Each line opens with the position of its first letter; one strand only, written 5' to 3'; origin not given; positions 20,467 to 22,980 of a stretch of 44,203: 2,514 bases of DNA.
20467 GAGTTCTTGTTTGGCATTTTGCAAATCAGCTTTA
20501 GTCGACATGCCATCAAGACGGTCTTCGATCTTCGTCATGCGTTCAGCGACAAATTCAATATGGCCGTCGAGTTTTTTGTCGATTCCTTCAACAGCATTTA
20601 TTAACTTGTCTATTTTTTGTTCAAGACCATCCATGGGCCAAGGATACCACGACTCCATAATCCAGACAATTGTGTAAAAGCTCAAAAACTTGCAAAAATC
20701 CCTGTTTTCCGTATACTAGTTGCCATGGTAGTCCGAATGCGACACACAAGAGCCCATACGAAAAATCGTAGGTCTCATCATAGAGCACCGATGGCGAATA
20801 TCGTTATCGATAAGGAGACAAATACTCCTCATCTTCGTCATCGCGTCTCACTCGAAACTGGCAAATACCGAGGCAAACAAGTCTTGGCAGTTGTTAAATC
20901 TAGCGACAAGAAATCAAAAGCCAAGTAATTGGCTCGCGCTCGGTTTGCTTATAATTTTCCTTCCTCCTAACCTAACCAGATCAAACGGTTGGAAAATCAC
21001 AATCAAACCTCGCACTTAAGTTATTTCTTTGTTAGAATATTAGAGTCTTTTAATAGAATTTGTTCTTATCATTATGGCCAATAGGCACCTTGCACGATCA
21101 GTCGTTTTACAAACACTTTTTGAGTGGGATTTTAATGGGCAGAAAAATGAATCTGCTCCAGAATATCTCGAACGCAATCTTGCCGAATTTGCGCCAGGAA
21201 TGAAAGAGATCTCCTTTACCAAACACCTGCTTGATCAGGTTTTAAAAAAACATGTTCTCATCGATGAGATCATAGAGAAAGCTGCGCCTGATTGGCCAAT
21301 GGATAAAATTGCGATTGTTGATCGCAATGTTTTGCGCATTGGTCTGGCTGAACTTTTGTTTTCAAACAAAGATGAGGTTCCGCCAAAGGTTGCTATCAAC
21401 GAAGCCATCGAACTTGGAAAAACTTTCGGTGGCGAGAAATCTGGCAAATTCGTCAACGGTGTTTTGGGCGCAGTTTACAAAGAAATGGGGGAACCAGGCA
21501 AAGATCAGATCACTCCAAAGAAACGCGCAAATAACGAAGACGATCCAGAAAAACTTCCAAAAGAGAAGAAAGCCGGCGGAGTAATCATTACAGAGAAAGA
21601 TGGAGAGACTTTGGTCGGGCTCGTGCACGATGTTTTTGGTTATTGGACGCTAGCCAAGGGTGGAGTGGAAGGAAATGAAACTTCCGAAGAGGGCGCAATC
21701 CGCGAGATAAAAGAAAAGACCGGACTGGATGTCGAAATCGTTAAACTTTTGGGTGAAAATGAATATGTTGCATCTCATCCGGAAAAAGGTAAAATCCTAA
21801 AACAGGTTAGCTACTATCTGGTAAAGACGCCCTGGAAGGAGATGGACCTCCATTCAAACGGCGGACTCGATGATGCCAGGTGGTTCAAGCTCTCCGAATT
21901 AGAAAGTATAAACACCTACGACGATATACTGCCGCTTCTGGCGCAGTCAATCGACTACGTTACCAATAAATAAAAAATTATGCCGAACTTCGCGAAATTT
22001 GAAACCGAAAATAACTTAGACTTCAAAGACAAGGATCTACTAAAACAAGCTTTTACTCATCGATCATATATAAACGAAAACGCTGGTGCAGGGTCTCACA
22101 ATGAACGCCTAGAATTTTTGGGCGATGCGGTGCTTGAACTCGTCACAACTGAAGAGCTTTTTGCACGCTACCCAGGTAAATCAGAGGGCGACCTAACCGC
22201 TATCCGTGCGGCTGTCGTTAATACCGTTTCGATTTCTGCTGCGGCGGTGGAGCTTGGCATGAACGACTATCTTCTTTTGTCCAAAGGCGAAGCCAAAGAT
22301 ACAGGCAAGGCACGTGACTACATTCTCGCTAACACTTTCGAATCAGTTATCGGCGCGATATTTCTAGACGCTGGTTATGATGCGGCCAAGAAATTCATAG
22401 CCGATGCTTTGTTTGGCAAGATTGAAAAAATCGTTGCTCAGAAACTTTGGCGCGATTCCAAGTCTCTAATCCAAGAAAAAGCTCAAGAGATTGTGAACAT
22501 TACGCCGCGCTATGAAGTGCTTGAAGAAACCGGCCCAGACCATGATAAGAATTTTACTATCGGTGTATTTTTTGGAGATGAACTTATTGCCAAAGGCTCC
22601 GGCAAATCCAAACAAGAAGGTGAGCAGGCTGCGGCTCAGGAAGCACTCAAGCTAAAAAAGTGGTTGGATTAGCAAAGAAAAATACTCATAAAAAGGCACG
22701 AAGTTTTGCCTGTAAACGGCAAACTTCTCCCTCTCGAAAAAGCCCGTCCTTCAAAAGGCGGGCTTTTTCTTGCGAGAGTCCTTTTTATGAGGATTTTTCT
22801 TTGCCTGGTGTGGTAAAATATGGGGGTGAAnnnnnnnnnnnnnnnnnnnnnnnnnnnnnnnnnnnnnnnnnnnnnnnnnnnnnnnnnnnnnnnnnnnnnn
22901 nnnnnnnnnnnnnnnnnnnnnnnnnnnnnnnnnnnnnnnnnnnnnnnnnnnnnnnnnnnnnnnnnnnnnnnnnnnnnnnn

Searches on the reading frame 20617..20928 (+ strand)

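Call 77: search_protein_families(library=pfam, proteins=[window:20617-20928:+], max_evalue=0.01)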
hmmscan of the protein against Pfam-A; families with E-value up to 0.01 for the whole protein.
window:20617-20928:+ (103 aa): 1 family
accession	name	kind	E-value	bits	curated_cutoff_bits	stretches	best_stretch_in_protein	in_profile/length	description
PF01783.29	Ribosomal_L32p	-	8.7e-11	42.3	21.3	1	42-91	6-55/56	Ribosomal L32p protein family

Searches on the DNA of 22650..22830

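Call 40: search_rna_families(source=window, start=22650, end=22830, threshold=evalue, max_evalue=10)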
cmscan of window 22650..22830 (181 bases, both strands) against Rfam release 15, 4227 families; matches with E-value up to 10: 35.
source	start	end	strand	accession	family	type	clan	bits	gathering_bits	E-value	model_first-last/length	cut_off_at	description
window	22736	22769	+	RF00506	Thr_leader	Cis-reg; leader;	-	23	55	0.017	81-115/118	no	Threonine operon leader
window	22721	22771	+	RF02278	Betaproteobacteria_toxic_sRNA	Gene; sRNA;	-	21.1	50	0.023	1-64/64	no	Betaproteobacteria toxic small RNA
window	22728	22819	-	RF02905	sRNA41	Gene; sRNA;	-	20.3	45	0.26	1-113/113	no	Archaeal Small RNA 41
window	22736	22769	-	RF00506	Thr_leader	Cis-reg; leader;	-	20.1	55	0.085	81-115/118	no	Threonine operon leader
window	22697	22770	+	RF02784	SorX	Gene; sRNA;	-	17.6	46.6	0.042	1-73/73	no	Singlet oxygen resistance RNA X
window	22733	22767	+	RF01772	rnk_pseudo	Cis-reg; leader;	-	16.8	55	1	68-100/108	no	Pseudomonas rnk leader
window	22709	22779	+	RF02454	ncr982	Gene; sRNA;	-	16.7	50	4.3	1-79/79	no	Bacillus sRNA ncr982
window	22698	22768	+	RF01820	RsaE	Gene; sRNA;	-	16.4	79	1.3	1-112/112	no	RNA Staph. aureus E (RoxS)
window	22729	22794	-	RF02067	STnc310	Gene; sRNA;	-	15.9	40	0.94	1-61/61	no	Salmonella enterica sRNA STnc310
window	22687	22762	-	RF02869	ncS025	Gene; sRNA;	-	15.5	46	1.2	1-85/85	no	Burkholderia sRNA 25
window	22692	22770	+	RF00106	RNAI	Gene; antisense;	-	15.3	47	0.97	1-102/102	no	RNAI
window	22735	22775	+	RF02847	Ref64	Gene; sRNA;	-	15.2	44.3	2.4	1-69/69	no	Enterococcus sRNA 64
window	22674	22771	+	RF01859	Phe_leader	Cis-reg; leader;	-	15.1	55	3.3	1-125/125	no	Phenylalanine leader peptide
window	22679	22764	+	RF01098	RF_site9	Cis-reg; frameshift_element;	-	15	70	2.3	1-50/50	no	Gag/pro ribosomal frameshift site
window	22736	22769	-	RF02607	AbsR25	Gene; sRNA;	-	14.7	47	2.2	134-164/164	no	Acinetobacter sRNA 25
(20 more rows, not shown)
